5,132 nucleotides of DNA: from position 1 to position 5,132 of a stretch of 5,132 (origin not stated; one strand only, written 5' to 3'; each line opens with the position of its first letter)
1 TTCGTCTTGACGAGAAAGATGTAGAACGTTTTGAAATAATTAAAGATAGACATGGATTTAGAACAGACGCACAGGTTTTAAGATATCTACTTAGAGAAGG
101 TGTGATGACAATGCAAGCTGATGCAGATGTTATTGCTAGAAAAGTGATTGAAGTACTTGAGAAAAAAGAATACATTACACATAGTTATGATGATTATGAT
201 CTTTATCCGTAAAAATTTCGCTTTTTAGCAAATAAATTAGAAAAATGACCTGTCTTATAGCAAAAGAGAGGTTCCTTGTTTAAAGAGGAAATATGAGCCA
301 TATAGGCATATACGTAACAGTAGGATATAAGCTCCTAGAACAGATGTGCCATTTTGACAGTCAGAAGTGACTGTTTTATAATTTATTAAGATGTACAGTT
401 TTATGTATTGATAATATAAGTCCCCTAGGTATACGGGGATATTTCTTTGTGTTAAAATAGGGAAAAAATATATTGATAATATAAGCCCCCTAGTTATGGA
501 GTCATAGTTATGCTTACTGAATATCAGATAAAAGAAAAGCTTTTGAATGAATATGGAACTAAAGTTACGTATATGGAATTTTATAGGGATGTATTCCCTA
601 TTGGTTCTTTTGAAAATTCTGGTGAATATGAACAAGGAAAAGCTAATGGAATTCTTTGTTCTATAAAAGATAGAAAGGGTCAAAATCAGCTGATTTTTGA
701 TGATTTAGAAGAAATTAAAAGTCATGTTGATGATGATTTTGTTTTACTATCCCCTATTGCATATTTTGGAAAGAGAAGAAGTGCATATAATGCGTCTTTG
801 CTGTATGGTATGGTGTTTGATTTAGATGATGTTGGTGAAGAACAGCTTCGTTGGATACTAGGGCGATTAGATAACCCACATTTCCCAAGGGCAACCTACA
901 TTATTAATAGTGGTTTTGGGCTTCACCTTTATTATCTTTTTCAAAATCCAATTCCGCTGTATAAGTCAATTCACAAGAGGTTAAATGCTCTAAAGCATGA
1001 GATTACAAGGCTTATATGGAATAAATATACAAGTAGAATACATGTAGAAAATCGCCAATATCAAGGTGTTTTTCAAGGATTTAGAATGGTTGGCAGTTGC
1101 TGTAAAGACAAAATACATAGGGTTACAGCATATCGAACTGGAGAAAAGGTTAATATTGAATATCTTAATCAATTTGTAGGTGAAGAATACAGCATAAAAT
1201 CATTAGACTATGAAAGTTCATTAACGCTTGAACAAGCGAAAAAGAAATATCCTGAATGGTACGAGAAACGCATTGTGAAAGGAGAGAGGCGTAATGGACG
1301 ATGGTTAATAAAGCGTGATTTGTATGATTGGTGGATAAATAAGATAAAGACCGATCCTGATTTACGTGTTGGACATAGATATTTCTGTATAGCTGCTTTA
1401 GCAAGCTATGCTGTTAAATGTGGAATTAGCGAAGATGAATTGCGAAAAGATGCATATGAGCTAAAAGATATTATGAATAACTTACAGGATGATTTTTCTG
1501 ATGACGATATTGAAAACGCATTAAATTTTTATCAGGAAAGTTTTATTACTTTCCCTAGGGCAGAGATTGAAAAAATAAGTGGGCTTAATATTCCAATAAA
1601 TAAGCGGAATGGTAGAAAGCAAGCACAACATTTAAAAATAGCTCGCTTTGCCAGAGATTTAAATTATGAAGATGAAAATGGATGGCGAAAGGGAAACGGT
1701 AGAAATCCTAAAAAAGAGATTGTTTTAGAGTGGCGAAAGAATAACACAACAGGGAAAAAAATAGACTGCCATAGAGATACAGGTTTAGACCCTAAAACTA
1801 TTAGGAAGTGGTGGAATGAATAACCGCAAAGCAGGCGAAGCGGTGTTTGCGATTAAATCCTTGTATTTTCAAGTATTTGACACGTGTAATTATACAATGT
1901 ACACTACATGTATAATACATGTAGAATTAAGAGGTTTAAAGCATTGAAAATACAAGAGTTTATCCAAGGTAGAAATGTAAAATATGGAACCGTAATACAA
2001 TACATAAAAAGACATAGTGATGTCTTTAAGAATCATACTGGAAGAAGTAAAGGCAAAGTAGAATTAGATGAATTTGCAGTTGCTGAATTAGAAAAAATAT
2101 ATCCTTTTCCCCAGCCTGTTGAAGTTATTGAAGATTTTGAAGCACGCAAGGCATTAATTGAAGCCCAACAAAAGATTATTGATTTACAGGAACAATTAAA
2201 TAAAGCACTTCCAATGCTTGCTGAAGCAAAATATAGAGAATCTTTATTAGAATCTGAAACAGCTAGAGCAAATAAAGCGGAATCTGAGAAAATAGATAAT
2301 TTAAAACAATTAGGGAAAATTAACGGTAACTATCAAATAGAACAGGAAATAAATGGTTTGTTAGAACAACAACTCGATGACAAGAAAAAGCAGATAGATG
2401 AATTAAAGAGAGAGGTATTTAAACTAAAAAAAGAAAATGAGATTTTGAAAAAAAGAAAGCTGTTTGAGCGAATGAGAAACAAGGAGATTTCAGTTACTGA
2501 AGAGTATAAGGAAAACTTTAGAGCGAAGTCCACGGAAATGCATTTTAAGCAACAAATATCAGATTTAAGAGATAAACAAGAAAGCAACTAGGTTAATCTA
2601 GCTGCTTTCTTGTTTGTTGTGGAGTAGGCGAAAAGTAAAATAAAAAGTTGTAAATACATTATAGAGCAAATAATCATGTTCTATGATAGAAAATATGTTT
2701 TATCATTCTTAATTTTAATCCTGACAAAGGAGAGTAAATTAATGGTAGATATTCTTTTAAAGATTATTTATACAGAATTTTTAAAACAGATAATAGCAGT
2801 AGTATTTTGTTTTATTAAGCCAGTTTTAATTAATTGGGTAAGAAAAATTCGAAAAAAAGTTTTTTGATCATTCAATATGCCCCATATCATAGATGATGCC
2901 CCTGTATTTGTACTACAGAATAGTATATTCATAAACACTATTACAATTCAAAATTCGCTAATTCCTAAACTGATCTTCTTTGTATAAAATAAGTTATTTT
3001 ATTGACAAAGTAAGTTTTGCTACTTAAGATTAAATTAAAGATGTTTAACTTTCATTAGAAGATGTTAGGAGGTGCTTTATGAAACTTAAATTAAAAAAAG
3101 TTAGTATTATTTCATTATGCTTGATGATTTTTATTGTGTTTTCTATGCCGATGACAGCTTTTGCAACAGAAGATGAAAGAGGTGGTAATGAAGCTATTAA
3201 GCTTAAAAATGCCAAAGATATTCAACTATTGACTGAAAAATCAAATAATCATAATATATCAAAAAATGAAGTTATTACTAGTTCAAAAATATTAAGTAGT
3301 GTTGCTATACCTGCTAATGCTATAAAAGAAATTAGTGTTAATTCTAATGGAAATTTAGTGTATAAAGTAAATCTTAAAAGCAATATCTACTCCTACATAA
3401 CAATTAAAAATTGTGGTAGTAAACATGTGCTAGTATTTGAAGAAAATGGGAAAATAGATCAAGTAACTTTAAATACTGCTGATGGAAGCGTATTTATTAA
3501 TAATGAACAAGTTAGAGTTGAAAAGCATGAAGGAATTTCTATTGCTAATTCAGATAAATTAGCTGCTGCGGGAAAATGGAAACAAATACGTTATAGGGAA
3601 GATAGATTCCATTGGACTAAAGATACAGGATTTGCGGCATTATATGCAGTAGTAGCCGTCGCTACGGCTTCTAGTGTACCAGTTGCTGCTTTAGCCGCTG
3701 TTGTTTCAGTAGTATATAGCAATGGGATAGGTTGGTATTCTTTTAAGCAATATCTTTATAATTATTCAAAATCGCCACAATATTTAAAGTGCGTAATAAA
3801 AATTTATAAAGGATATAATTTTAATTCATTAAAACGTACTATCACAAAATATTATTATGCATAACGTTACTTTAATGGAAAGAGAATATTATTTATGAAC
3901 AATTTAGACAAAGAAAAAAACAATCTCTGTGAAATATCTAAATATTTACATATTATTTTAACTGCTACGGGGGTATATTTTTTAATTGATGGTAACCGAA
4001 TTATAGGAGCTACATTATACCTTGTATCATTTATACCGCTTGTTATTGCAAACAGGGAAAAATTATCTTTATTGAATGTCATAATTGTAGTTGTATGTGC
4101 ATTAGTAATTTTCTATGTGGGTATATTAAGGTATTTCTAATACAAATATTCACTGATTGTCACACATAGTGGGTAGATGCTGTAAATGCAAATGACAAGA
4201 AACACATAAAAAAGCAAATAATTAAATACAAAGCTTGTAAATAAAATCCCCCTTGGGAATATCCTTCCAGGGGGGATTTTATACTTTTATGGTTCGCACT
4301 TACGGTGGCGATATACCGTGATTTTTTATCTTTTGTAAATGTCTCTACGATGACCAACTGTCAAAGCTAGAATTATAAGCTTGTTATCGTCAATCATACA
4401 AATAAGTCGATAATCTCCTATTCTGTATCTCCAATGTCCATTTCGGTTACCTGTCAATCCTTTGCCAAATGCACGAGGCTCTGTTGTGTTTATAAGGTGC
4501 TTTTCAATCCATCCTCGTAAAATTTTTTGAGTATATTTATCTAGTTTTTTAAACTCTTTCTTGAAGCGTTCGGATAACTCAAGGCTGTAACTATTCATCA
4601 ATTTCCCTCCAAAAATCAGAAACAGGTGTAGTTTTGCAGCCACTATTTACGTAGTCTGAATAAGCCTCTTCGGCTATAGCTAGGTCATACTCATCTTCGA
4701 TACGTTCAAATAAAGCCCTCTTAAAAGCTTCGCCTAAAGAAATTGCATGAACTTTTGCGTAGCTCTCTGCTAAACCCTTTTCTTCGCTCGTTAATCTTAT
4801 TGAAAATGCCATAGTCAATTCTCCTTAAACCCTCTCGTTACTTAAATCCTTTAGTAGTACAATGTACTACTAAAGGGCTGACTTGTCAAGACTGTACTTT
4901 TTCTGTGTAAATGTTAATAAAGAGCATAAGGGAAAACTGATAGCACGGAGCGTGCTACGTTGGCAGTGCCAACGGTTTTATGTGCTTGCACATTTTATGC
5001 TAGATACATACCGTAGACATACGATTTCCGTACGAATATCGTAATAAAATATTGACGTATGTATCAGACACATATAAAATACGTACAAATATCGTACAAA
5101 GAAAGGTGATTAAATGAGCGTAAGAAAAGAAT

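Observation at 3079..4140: Two-gene surface module of unknown function: signal-peptide protein with C-terminal hydrophobic anchor plus small 3-TM protein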

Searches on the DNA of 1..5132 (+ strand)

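Call 5: search_dna_similar(query=window:1-5132:+, collection=plasmids, mode=near)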
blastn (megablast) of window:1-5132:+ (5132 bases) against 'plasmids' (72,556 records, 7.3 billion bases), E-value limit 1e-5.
No match.

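Call 89: search_dna_similar(query=window:4326-4818:-, collection=plasmids, mode=distant, max_rows=12)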
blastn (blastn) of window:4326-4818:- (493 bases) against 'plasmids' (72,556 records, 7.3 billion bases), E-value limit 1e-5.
Records with a match: 4; places in all: 5; records where one place covers at least 80% of the query: 1.
Best place of each record, by identity: 80-90% 3; 60-80% 1.
By first word of the organism name: Leptotrichia 3; Fusobacterium 1.
By predicted mobility (MOB-suite, as given by PLSDB): non-mobilizable 4.
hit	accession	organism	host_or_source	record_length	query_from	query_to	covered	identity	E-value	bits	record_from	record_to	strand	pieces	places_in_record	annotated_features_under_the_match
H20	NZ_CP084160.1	Fusobacterium polymorphum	Homo sapiens,Oral cavity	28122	6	493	99%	68.2%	2e-38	167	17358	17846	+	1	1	type II toxin-antitoxin system RelE/ParE family toxin | type II toxin-antitoxin system RelB family antitoxin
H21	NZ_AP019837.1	Leptotrichia wadei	-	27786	362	418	12%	82.5%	6e-6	59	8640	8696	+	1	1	type II toxin-antitoxin system RelE/ParE family toxin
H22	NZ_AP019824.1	Leptotrichia hofstadii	-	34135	362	418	12%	82.5%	6e-6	59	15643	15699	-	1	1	type II toxin-antitoxin system RelE/ParE family toxin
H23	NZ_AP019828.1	Leptotrichia shahii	-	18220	362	418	12%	82.5%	6e-6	59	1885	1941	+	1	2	type II toxin-antitoxin system RelE/ParE family toxin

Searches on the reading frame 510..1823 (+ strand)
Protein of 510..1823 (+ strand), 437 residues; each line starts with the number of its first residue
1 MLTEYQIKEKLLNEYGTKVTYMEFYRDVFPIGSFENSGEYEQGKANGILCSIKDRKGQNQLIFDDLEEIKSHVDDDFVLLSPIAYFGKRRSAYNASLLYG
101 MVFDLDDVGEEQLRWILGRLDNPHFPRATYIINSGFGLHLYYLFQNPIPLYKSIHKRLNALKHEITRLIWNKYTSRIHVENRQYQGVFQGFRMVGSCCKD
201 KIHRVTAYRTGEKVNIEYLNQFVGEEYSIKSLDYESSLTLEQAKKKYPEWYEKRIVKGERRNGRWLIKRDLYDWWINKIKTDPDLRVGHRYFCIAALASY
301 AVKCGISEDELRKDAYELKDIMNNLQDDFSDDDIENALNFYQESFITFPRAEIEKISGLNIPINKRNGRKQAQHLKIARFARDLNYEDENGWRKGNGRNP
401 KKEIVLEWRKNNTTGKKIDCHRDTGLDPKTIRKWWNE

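Call 3: search_protein_families(library=pfam, proteins=[window:510-1823:+], max_evalue=1)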
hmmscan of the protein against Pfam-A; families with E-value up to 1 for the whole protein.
window:510-1823:+ (437 aa): 0 families

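Call 4: search_protein_families(library=ncbifam, proteins=[window:510-1823:+], max_evalue=1)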
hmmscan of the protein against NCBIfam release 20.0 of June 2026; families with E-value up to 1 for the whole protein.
window:510-1823:+ (437 aa): 0 families

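Call 56: search_dna_similar(query=window:510-1820:+, collection=plasmids, mode=protein, max_evalue=0.001, max_rows=15)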
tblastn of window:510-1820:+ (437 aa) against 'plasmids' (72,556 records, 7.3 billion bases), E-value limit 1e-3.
Records with a match: 219; places in all: 242; records where one place covers at least 80% of the query: 71.
Best place of each record, by identity: 60-80% 1; <60% 218.
By first word of the organism name: Campylobacter 134; Helicobacter 11; Proteus 10; Enterococcus 9; Clostridium 8; Staphylococcus 6; Aerococcus 5; Mollicutes 4; uncultured 3; Bacillus 3; and 19 more.
By predicted mobility (MOB-suite, as given by PLSDB): conjugative 145; non-mobilizable 38; mobilizable 36.
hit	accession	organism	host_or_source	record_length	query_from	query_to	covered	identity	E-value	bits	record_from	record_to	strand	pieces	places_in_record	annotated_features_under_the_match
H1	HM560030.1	uncultured bacterium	-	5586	1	436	100%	65.3%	0e+0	612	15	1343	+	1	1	orf1: putative replication protein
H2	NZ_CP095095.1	Flavonifractor plautii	Homo sapiens,isolate,feces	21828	5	436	99%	47.2%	3e-127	412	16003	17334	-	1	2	hypothetical protein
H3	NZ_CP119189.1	Clostridium perfringens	goat,fecal sample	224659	5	435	99%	47.3%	1e-73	425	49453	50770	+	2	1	hypothetical protein (x2)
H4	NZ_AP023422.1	Pusillibacter faecalis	Homo sapiens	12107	5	436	99%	45.4%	6e-119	389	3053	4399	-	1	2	hypothetical protein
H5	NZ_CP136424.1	Blautia hydrogenotrophica DSM 10507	whole organism,human feces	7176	5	436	99%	45.0%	7e-120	391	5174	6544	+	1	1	hypothetical protein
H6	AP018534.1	Clostridiales bacterium Choco116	Homo sapiens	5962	5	436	99%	44.0%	9e-117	382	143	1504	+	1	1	record has no annotation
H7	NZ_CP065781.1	Enterococcus faecium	Homo sapiens,Rectal swab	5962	5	436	99%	44.0%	9e-117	382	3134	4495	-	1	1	hypothetical protein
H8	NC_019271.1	Veillonella sp. OK1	Homo sapiens,saliva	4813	17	436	96%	45.1%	3e-105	348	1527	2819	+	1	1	hypothetical protein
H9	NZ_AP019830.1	Leptotrichia wadei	-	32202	5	437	99%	43.8%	2e-96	323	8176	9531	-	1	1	hypothetical protein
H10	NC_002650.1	Treponema denticola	Homo sapiens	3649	14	426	95%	44.1%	1e-104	342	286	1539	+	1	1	hypothetical protein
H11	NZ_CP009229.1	Treponema putidum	Homo sapiens,periodontitis lesion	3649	14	426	95%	44.1%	1e-104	342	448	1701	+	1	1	hypothetical protein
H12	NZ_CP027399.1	Streptobacillus moniliformis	Homo sapiens,blood culture from a ...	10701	24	436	95%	43.7%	2e-100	335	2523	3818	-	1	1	hypothetical protein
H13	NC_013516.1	Streptobacillus moniliformis DSM 12112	-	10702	24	436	95%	43.7%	2e-100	335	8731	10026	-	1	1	hypothetical protein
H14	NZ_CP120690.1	Clostridium perfringens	Hospital wastewater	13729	1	435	100%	41.5%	5e-97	325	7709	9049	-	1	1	hypothetical protein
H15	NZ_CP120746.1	Clostridium perfringens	Hospital wastewater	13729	1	435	100%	41.5%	5e-97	325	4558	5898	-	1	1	hypothetical protein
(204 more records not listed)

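Call 60: search_protein_families(library=phrogs, proteins=[window:510-1820:+], max_evalue=0.1)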
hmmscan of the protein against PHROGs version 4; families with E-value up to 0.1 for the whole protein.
window:510-1820:+ (437 aa): 2 families
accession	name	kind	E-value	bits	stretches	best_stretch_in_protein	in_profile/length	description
phrog_12061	-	unknown function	0.046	14.6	0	290-343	14-65/111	-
phrog_3049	-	unknown function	0.077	14.3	0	290-320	8-39/53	-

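Call 61: search_protein_families(library=padloc, proteins=[window:510-1820:+], max_evalue=0.1)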
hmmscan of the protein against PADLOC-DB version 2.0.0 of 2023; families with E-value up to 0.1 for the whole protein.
window:510-1820:+ (437 aa): 0 families

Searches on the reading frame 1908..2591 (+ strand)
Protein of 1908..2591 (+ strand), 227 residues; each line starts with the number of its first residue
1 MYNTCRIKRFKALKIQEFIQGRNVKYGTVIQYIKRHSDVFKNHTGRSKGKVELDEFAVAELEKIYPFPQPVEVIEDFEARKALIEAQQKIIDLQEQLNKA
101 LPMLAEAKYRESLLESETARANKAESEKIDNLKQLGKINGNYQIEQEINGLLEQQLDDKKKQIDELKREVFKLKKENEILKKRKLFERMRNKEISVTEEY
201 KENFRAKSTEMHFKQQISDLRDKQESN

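Call 3: search_protein_families(library=pfam, proteins=[window:1908-2591:+], max_evalue=1)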
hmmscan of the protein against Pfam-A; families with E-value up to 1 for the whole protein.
window:1908-2591:+ (227 aa): 1 family
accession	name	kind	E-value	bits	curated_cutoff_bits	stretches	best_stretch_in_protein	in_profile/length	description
PF01166.23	TSC22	-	0.048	14.3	30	1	160-182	20-42/57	TSC-22/dip/bun family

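Call 4: search_protein_families(library=ncbifam, proteins=[window:1908-2591:+], max_evalue=1)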
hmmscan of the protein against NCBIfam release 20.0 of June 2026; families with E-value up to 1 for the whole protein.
window:1908-2591:+ (227 aa): 7 families
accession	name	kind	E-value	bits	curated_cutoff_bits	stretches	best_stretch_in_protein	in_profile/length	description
NF047747.1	PrtsmActNtasePan2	equivalog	0.013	14.8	700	1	133-186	23-76/397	proteasome-activating nucleotidase Pan2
NF033516.0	transpos_IS3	equivalog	0.056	12.7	160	1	144-208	46-105/369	IS3 family transposase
TIGR04211.1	SH3_and_anchor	equivalog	0.15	11.6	65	1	75-178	60-163/198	TIGR04211 family SH3 domain-containing protein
NF009643.0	PRK13169.1-4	equivalog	0.42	11.2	249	1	144-203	13-71/129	DNA replication initiation control protein YabA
NF049857.1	InaC_CT813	equivalog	0.42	10.5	200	1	99-197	102-195/241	inclusion membrane protein InaC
NF045780.1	TrlF_fam_ATP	equivalog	0.47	9.1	350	1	69-219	568-733/944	TrlF family AAA-like ATPase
TIGR03021.1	pilP_fam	equivalog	0.67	11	34.65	1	71-141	4-77/119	type IV pilus biogenesis protein PilP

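Call 60: search_protein_families(library=phrogs, proteins=[window:1908-2588:+], max_evalue=0.1)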
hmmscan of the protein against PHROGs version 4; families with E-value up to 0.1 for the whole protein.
window:1908-2588:+ (227 aa): 2 families
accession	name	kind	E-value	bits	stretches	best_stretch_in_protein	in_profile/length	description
phrog_1244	-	unknown function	0.005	17.3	1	76-148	28-101/157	-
phrog_19693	-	unknown function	0.0086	17.1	1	143-185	9-49/58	-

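Call 61: search_protein_families(library=padloc, proteins=[window:1908-2588:+], max_evalue=0.1)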
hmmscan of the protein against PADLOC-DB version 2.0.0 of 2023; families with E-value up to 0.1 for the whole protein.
window:1908-2588:+ (227 aa): 2 families
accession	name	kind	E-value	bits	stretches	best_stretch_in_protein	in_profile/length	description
PDLC00549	JetC2|JetC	-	0.016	10.9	1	78-190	977-1091/1404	DUF3584 domain; MukB-like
PDLC03859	LmuB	-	0.022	11.9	1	83-223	302-450/611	-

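Call 90: search_dna_similar(query=window:1908-2588:+, collection=plasmids, mode=protein, max_evalue=0.001, max_rows=12)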
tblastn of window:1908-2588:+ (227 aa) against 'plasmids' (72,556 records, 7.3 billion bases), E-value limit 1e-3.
Records with a match: 3; places in all: 3; records where one place covers at least 80% of the query: 0.
Best place of each record, by identity: <60% 3.
By first word of the organism name: Butyrivibrio 2; uncultured 1.
By predicted mobility (MOB-suite, as given by PLSDB): non-mobilizable 2; mobilizable 1.
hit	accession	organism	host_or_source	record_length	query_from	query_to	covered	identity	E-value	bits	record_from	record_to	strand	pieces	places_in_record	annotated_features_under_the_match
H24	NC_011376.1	Butyrivibrio fibrisolvens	-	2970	1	134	59%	41.4%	5e-19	92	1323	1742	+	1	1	hypothetical protein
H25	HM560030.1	uncultured bacterium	-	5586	11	127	52%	46.6%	3e-19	93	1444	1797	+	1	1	orf2: hypothetical protein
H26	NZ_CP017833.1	Butyrivibrio hungatei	Bovine,cell culture,rumen ...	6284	2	98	43%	34.5%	3e-7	58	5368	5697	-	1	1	hypothetical protein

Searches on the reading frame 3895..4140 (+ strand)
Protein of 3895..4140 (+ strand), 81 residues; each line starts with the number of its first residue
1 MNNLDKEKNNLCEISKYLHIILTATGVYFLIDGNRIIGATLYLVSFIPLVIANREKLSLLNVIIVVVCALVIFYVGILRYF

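Call 3: search_protein_families(library=pfam, proteins=[window:3895-4140:+], max_evalue=1)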
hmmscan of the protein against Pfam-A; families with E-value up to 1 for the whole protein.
window:3895-4140:+ (81 aa): 1 family
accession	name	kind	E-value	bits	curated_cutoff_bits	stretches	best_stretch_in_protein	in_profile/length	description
PF22570.1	LiaF-TM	-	0.0016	19.7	27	1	4-78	18-89/98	LiaF transmembrane domain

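Call 4: search_protein_families(library=ncbifam, proteins=[window:3895-4140:+], max_evalue=1)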
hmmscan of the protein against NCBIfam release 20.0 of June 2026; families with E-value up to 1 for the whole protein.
window:3895-4140:+ (81 aa): 1 family
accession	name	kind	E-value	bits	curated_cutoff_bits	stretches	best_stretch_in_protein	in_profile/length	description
TIGR03750.1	conj_TIGR03750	hypoth_equivalog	0.32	11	70.75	1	36-76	28-67/111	TIGR03750 family conjugal transfer protein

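Call 38: find_homologous_proteins(query=window:3895-4137:+, max_evalue=0.01)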
Query window:3895-4137:+ (81 aa): 3 proteins with E <= 0.01 among 5 candidates.
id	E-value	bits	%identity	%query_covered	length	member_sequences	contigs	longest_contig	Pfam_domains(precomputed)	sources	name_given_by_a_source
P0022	9.4e-42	158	98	100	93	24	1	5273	-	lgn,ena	-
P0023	1.7e-35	138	85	100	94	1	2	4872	-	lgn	-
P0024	6.0e-22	95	72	100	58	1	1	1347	-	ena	-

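Call 60: search_protein_families(library=phrogs, proteins=[window:3895-4137:+], max_evalue=0.1)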
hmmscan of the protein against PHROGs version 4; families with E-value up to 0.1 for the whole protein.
window:3895-4137:+ (81 aa): 0 families

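Call 61: search_protein_families(library=padloc, proteins=[window:3895-4137:+], max_evalue=0.1)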
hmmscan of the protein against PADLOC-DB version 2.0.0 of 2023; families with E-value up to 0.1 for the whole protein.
window:3895-4137:+ (81 aa): 0 families

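Call 76: find_encoding_contigs(protein=P0023, flank=10000, max_places=3)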
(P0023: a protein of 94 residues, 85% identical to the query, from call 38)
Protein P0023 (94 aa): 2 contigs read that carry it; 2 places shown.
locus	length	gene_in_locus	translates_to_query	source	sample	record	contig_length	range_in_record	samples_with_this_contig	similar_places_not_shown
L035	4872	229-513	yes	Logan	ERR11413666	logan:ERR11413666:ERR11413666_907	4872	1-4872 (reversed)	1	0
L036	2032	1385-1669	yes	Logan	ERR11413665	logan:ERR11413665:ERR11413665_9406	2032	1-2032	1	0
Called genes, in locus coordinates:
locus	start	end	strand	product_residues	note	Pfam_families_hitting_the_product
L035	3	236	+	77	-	?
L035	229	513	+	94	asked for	-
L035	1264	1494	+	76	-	-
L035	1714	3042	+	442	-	-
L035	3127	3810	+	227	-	-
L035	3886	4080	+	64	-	-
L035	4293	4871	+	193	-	?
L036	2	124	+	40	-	?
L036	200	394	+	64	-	-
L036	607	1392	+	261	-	-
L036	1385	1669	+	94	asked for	-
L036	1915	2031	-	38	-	?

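Call 103: search_solved_structures(query=window:3895-4137:+, max_evalue=10)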
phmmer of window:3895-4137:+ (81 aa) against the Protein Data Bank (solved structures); distinct sequences matched with E-value up to 10: 2.
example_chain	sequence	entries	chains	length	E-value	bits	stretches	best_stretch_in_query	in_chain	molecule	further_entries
8uxv_A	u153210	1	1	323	0.61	14.2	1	39-77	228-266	consOR51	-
7znu_A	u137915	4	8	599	1.8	12.6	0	16-63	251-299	Beta-(1-->2)glucan export ATP-binding/permease protein NdvA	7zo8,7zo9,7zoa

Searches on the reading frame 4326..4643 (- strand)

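Call 3: search_protein_families(library=pfam, proteins=[window:4326-4643:-], max_evalue=1)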
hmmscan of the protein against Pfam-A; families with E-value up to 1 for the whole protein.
window:4326-4643:- (105 aa): 3 families
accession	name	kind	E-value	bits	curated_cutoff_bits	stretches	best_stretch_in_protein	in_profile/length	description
PF05016.21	ParE_toxin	-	4.2e-16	59.7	23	1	21-103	1-89/89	ParE toxin of type II toxin-antitoxin system, parDE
PF06769.20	YoeB_toxin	-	0.084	13.3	27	1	61-93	42-75/80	YoeB-like toxin of bacterial type II toxin-antitoxin system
PF15738.11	YafQ_toxin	-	0.13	13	30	1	19-101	1-85/88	Bacterial toxin of type II toxin-antitoxin system, YafQ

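Call 4: search_protein_families(library=ncbifam, proteins=[window:4326-4643:-], max_evalue=1)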
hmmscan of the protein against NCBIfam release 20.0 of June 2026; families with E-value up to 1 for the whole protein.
window:4326-4643:- (105 aa): 2 families
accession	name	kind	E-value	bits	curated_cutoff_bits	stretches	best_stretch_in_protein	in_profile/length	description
TIGR02385.1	RelE_StbE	subfamily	4e-12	46.5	27.9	1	21-103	2-88/88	type II toxin-antitoxin system mRNA interferase toxin, RelE/StbE family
TIGR00053.1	TIGR00053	subfamily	0.0045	17.6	87.25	1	19-103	2-91/92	YafQ family addiction module toxin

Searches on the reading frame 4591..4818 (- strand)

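Call 3: search_protein_families(library=pfam, proteins=[window:4591-4818:-], max_evalue=1)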
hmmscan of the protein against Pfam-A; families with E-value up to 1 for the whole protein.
window:4591-4818:- (75 aa): 1 family
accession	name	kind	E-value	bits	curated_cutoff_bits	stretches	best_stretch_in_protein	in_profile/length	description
PF19807.5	DUF6290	-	5.2e-25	87.9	27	1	3-72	1-71/72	Family of unknown function (DUF6290)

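Call 4: search_protein_families(library=ncbifam, proteins=[window:4591-4818:-], max_evalue=1)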
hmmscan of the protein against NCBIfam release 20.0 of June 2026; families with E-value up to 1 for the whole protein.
window:4591-4818:- (75 aa): 3 families
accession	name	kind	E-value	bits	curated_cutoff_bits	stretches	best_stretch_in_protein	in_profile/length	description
NF046040.1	RelB_antitoxin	equivalog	5.9e-22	77.8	50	1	5-73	1-68/69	type II toxin-antitoxin system RelB family antitoxin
NF048017.1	antitoxin_RelB_like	equivalog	0.00066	19.9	50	1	9-73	2-66/70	type II toxin-antitoxin system RelB family antitoxin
NF002904.0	PRK03512.1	equivalog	0.19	11.1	231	1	22-54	52-82/211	thiamine phosphate synthase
